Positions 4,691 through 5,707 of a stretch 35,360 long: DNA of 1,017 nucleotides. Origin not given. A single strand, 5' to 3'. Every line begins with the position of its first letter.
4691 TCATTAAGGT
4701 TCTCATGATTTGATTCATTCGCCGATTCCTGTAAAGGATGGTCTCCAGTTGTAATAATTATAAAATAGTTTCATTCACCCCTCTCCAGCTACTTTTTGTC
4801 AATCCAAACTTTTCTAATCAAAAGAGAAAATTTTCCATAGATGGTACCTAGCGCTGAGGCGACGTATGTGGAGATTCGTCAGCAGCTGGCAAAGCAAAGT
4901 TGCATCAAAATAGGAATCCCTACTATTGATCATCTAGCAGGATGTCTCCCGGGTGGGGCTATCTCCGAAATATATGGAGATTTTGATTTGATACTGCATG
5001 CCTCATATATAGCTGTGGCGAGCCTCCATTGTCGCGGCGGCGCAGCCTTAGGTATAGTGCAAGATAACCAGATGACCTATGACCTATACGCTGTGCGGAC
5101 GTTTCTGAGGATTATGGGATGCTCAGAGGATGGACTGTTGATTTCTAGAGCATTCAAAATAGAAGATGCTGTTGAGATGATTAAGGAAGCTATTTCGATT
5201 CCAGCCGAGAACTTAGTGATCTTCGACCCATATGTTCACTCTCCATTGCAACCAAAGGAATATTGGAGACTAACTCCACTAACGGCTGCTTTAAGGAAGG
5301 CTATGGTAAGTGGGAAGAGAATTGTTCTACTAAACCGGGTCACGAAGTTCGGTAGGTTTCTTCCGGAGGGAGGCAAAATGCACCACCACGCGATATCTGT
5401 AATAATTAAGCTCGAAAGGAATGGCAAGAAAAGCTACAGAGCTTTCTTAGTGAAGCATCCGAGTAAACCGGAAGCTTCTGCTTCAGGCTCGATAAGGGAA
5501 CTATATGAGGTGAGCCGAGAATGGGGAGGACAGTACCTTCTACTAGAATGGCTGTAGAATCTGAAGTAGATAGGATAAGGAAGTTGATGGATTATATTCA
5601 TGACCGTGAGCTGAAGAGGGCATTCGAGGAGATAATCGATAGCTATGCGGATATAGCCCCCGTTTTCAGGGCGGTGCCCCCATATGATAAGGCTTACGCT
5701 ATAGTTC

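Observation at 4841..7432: Self-contained PolB2 module: RadA paralogue lacking a P-loop, a 75-aa helical protein and a miniaturised family B polymerase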

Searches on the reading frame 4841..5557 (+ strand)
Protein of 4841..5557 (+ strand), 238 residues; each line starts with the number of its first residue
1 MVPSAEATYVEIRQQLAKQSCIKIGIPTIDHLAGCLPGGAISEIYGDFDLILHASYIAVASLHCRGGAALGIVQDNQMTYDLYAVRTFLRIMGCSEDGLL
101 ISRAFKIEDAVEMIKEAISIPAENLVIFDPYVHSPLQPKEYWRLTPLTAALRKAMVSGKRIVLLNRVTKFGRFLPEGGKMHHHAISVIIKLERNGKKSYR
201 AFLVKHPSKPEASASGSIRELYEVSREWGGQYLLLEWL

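Call 3: search_protein_families(library=pfam, proteins=[window:4841-5557:+], max_evalue=1)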
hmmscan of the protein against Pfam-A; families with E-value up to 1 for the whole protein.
window:4841-5557:+ (238 aa): 0 families

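Call 4: search_protein_families(library=ncbifam, proteins=[window:4841-5557:+], max_evalue=1)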
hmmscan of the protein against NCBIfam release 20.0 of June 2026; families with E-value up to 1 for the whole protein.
window:4841-5557:+ (238 aa): 2 families
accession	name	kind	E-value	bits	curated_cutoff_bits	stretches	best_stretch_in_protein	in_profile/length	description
TIGR02237.1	recomb_radB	equivalog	0.0047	16.8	172.4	1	171-213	156-198/210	DNA repair and recombination protein RadB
NF006861.0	PRK09361.1-1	equivalog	0.061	12.9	278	1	173-213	176-216/235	DNA repair and recombination protein RadB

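Call 6: search_solved_structures(query=window:4841-5557:+, max_evalue=10)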
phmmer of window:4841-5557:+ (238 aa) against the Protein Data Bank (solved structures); distinct sequences matched with E-value up to 10: 5.
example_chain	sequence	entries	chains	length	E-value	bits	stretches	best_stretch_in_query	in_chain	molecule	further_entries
4oqf_A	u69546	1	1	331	0.67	12.8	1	33-130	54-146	Protein RecA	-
4po1_A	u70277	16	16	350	0.73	12.6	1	33-130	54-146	Protein RecA | Protein RecA, 1st part, 2nd part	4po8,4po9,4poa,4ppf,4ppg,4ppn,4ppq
1g18_A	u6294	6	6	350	0.73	12.6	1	33-130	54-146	RECA PROTEIN | RecA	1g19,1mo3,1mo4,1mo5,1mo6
1wlf_A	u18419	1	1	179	1.3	11.8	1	30-83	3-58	Peroxisome biogenesis factor 1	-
1xp8_A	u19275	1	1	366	1.5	11.6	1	33-130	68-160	RecA protein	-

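Call 13: find_homologous_proteins(query=window:4841-5557:+)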
Query window:4841-5557:+ (238 aa): 6 proteins with E <= 0.001 among 628 candidates.
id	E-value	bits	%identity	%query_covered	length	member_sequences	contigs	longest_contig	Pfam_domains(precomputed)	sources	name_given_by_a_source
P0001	2.9e-154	529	100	100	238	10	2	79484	-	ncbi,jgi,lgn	jgi:hypothetical protein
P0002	4.5e-101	355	66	95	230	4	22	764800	-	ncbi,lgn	ncbi:MAG: hypothetical protein QW039_01920 [Fervidicoccaceae archaeon]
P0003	4.4e-99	349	66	94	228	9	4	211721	-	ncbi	ncbi:MAG: hypothetical protein ACP5I2_01570 [Fervidicoccaceae archaeon]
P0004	1.3e-96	341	64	94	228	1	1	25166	-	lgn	-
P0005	6.0e-92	326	63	92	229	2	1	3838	-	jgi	-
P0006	2.1e-78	281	53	99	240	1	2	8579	-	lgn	-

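Call 28: predict_structure(alignment_id=A2)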
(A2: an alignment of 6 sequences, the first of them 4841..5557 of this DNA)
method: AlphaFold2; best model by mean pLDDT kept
length: 238 residues; sequences in the alignment: 6
mean_pLDDT: 55.8   pTM: 0.57
mean pLDDT of the five models: 55.8, 55.0, 47.0, 45.4, 43.7
residues with pLDDT >= 90: 0; 70-90: 63; 50-70: 87; < 50: 88
segments of 3 or more residues with pLDDT < 50: 12-19, 75-77, 129-144, 167-185, 199-238
pLDDT, mean of each block of 10 residues (from residue 1): 58 45 59 62 65 73 70 53 78 78 62 77 56 42 60 77 56 33 46 57 38 28 32 28
secondary structure, 60 per line:
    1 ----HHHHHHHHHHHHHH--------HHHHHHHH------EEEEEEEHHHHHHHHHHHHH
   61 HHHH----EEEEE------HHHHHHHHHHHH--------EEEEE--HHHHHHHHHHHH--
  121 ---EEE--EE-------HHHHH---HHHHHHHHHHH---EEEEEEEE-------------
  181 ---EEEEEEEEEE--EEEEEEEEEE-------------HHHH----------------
elements in order: H5-18 H27-34 E41-47 H48-64 E69-73 H80-91 E100-104 H107-118 E124-126 H138-142 H146-156 E160-167 E184-193 E196-205 H219-222

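Call 33: search_solved_structures(query=A4, max_evalue=10, show_alignments=2)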
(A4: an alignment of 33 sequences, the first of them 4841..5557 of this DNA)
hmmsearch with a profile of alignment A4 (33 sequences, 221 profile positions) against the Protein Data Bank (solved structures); distinct sequences matched with E-value up to 10: 76 (the best 60 are shown).
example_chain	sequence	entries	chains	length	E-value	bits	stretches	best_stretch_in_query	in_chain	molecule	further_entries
3cmu_A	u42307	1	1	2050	4.4e-22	81.5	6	6-113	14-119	Protein recA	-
3cmt_A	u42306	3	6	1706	2.3e-18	69.3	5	6-113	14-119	Protein recA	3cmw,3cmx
3cmv_A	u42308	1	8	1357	1.5e-14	56.9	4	6-113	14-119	Protein recA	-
5jed_A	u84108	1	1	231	3.7e-11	45.8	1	5-204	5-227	DNA repair and recombination protein RadA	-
5kdd_A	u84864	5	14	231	4.9e-11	45.4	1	5-204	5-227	DNA repair and recombination protein RadA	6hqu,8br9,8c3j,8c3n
5lb4_A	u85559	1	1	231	1.5e-10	43.8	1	5-204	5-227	DNA repair and recombination protein RadA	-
4a6p_A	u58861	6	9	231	2.1e-10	43.3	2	5-105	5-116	DNA REPAIR AND RECOMBINATION PROTEIN RADA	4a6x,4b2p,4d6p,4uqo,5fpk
1pzn_A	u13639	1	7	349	4.2e-10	42.3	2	7-105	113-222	DNA repair and recombination protein rad51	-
5jec_A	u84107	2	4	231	7.2e-10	41.6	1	5-204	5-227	DNA repair and recombination protein RadA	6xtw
6tw4_A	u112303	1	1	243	9.4e-10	41.2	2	5-103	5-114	DNA repair and recombination protein RadA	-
6tuu_A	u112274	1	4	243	2e-09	40.1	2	5-103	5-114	DNA repair and recombination protein RadA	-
5lbi_A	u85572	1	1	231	2.6e-09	39.8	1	5-204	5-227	DNA repair and recombination protein RadA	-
5j4h_A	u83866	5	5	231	3.3e-09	39.4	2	5-104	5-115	DNA repair and recombination protein RadA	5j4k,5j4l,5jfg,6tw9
5qul_A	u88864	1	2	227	3.5e-09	39.3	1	5-204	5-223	RadA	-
5l8v_A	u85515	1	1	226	3.5e-09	39.3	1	5-204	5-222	DNA repair and recombination protein RadA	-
2bke_A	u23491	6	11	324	2.5e-05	26.8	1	4-204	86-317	DNA REPAIR AND RECOMBINATION PROTEIN RADA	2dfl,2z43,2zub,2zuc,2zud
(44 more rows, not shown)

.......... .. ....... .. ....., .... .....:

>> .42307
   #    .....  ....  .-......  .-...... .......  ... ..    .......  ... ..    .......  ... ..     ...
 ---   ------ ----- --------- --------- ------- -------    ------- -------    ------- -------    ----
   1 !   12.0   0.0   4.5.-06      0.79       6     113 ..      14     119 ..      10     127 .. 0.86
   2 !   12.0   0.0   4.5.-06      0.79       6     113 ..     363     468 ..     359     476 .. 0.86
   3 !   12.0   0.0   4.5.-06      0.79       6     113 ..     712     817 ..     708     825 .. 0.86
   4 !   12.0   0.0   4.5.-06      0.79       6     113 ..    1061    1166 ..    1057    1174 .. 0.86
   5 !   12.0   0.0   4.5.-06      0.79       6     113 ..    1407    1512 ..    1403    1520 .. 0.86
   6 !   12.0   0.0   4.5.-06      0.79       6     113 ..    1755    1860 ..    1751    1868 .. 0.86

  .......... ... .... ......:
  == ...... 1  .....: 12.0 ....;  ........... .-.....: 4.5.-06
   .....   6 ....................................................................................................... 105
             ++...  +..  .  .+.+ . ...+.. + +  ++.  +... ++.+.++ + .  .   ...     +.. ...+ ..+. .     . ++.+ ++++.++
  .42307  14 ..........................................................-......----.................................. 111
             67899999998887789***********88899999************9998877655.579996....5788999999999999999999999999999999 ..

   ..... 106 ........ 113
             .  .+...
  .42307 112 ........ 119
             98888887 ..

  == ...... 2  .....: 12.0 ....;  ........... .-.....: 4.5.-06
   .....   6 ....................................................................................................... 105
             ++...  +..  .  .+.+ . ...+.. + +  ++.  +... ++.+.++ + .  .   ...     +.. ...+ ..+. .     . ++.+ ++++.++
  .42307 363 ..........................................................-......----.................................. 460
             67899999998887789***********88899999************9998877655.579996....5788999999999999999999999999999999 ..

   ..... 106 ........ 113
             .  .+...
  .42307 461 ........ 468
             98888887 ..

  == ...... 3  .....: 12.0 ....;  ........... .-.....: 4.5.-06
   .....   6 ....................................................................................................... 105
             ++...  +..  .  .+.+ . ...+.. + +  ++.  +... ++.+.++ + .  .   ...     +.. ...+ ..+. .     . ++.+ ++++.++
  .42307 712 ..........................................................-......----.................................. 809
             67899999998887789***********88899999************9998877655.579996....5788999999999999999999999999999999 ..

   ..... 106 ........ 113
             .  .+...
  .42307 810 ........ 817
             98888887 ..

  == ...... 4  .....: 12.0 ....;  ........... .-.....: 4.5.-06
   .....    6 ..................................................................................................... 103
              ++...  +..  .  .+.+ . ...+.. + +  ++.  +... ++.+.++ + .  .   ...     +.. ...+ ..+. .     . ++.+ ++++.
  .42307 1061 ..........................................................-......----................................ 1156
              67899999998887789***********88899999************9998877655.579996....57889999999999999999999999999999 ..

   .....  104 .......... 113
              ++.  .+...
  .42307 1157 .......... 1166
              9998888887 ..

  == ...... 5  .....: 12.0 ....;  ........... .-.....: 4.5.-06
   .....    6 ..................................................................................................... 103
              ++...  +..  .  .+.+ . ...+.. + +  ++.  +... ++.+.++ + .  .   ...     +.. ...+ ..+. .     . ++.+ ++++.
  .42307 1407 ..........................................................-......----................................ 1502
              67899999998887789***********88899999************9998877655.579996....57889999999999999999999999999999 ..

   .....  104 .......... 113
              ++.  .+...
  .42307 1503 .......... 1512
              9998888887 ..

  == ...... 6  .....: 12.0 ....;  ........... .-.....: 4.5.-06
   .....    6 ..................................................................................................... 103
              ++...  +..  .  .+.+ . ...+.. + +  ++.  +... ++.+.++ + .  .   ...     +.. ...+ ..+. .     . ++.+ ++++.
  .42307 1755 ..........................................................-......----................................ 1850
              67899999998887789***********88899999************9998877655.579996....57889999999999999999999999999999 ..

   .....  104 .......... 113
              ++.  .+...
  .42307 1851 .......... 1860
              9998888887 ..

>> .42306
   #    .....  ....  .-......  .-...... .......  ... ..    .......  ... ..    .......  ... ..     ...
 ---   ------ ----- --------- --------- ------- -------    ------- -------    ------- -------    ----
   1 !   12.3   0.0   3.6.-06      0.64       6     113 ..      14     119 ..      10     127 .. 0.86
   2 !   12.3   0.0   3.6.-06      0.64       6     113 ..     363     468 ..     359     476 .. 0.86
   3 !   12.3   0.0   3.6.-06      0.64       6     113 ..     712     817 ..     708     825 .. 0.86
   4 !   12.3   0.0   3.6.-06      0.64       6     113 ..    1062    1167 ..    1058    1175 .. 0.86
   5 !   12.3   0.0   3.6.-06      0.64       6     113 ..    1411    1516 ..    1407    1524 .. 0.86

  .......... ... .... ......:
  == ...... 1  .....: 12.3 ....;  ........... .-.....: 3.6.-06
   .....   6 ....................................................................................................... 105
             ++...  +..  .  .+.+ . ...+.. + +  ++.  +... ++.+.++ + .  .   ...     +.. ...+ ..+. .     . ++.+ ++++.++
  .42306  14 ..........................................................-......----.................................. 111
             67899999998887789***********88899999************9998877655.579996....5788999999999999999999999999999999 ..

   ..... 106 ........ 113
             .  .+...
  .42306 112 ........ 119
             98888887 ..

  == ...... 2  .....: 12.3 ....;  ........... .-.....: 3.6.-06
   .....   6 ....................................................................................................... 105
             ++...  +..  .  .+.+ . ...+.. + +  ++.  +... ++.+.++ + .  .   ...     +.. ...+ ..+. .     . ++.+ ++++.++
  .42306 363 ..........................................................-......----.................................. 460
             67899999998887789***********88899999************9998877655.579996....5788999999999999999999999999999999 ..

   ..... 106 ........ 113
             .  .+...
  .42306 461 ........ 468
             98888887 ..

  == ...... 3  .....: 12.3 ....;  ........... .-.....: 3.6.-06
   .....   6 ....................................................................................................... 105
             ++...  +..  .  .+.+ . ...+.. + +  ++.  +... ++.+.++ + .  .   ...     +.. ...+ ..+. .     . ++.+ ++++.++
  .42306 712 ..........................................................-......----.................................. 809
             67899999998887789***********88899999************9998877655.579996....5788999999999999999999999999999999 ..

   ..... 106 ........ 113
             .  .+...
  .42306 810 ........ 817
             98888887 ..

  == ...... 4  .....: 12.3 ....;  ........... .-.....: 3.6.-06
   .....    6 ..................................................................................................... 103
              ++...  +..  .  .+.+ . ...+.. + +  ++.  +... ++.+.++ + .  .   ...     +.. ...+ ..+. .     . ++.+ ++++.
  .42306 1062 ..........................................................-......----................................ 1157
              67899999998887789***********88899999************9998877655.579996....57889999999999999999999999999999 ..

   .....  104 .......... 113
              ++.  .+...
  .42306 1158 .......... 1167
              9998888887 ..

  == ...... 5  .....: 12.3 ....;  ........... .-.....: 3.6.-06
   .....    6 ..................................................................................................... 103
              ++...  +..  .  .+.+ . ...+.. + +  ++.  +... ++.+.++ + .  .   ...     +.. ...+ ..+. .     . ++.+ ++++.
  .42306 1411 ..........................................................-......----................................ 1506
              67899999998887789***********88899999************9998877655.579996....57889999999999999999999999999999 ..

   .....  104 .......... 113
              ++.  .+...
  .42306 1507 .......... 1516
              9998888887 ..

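Call 34: fold_search(model_id=the predicted structure, library=pdb)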
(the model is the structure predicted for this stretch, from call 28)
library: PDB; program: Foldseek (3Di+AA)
matches with E <= 10: 1223; with E <= 0.001: 175
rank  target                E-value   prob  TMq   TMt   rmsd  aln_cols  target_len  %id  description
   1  5jrj                  3.4e-08  1.00  0.43  0.35  10.3       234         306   18  Crystal Structure of Herbaspirillum seropedicae RecA (released 2016-08-03)
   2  3cmx_A                4.7e-07  1.00  0.45  0.09   9.8       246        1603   19  Mechanism of homologous recombination from the RecA-ssDNA/dsDNA structures (released 2008-05-20)
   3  2zub_A                5.7e-07  1.00  0.45  0.38   8.3       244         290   15  Left handed RadA (released 2009-04-07)
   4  5lbi                  1.2e-06  1.00  0.43  0.46   6.7       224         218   15  Apo-structure of humanised RadA-mutant humRadA3 (released 2016-10-26)
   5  4b2i                  3.4e-06  1.00  0.44  0.47   6.8       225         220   16  Humanised monomeric RadA in complex with indazole (released 2013-02-06)
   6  9njk_E                5.6e-06  1.00  0.45  0.37   7.7       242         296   14  The Cryo-EM structure of the yeast Rad51-ssDNA nucleoprotein filament ADP bound state (released 2025-03-19)
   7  8dba_I                1.5e-05  1.00  0.42  0.23  11.4       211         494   14  Crystal structure of dodecameric KaiC (released 2023-03-22)
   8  8db3_B                1.8e-05  1.00  0.43  0.26  11.4       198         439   16  Crystal structure of KaiC with truncated C-terminal coiled-coil domain (released 2023-03-22)
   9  8e2l_A                2.2e-05  1.00  0.50  0.30   7.5       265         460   10  Structure of Lates calcarifer Twinkle helicase with ATP and DNA (released 2022-11-02)
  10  8fwi_A                2.3e-05  1.00  0.44  0.22  11.4       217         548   15  Structure of dodecameric KaiC-RS-S413E/S414E solved by cryo-EM (released 2023-03-22)
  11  8dba_H                2.4e-05  1.00  0.45  0.24  11.3       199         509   16  Crystal structure of dodecameric KaiC (released 2023-03-22)
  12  8zn6_H                2.4e-05  1.00  0.46  0.26   6.3       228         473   15  Crystal Structure of Designed Clock Protein KaiC (released 2025-04-16)
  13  7v3x_I                2.6e-05  1.00  0.44  0.26   6.3       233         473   14  Crystal Structure of Cyanobacterial Circadian Clock Protein KaiC (released 2022-04-27)
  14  8db3_A                2.6e-05  1.00  0.44  0.27  11.3       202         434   15  Crystal structure of KaiC with truncated C-terminal coiled-coil domain (released 2023-03-22)
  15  2q6t_C                2.8e-05  1.00  0.46  0.30  11.2       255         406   10  Crystal structure of the Thermus aquaticus DnaB monomer (released 2007-07-24)
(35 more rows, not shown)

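Call 35: search_protein_representatives(alignment_id=A2)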
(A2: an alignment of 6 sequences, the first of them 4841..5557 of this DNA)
Query: 6 sequences, 229 profile positions. Proteins with E-value up to 0.001 (for the whole library): 52; up to 1e-10: 33; up to 1e-30: 8. The best 52 are listed.
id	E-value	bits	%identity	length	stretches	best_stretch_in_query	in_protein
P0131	2.2e-74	266.1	-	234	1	9-229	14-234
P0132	1.0e-68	247.5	-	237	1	7-229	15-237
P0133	5.0e-47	176.6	-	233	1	8-229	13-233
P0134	4.1e-40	154.0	-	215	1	15-229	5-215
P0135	1.2e-32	129.5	-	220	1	15-202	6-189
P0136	1.2e-32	129.5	-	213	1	16-202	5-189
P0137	2.1e-32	128.8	-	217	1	11-229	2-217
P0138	9.4e-31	123.3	-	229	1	15-200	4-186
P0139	4.0e-30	121.3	-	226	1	15-229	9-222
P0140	7.3e-30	120.4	-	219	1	10-229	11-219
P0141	3.8e-29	118.1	-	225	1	11-229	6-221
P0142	4.6e-29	117.8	-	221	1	17-228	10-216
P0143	1.1e-28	116.5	-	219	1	15-229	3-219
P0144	3.0e-28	115.2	-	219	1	20-229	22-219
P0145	1.4e-27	112.9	-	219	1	15-222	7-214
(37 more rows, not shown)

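Call 73: find_encoding_contigs(protein=P0002, flank=3000, max_places=2)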
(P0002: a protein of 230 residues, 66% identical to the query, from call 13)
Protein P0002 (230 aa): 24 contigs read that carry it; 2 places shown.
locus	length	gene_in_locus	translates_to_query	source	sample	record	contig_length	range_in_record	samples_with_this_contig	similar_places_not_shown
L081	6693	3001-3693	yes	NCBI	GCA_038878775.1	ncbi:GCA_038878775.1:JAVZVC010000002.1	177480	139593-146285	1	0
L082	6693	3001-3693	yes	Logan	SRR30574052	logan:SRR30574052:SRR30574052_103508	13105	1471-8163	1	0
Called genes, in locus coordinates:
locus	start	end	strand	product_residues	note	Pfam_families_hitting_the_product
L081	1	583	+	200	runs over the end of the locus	PF02554:CstA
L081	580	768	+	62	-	-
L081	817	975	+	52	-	-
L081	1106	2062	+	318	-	PF02374:ArsA_ATPase, PF10609:ParA (faint), PF13614:AAA_31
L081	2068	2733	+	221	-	-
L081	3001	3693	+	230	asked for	-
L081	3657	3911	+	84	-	-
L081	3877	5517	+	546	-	PF00136:DNA_pol_B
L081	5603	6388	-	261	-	-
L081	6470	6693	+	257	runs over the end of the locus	PF02146:SIR2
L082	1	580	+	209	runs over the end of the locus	PF02554:CstA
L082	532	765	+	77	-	-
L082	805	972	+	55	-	-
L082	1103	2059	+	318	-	PF02374:ArsA_ATPase, PF10609:ParA (faint), PF13614:AAA_31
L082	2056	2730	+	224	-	-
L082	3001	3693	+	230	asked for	-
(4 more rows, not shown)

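Call 74: find_encoding_contigs(protein=P0004, flank=3000, max_places=1)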
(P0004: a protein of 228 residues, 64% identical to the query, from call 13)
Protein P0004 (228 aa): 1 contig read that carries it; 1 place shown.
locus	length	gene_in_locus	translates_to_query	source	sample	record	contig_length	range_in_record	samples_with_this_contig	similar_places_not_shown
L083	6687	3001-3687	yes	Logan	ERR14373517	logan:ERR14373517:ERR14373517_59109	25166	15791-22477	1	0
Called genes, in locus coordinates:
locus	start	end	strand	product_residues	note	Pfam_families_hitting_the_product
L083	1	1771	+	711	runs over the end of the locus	PF00324:AA_permease, PF13520:AA_permease_2, PF00582:Usp (weak)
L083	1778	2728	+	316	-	PF01699:Na_Ca_ex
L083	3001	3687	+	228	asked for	-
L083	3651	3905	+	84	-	-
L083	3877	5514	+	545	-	PF00136:DNA_pol_B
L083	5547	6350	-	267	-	-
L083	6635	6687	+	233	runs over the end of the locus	PF01904:DUF72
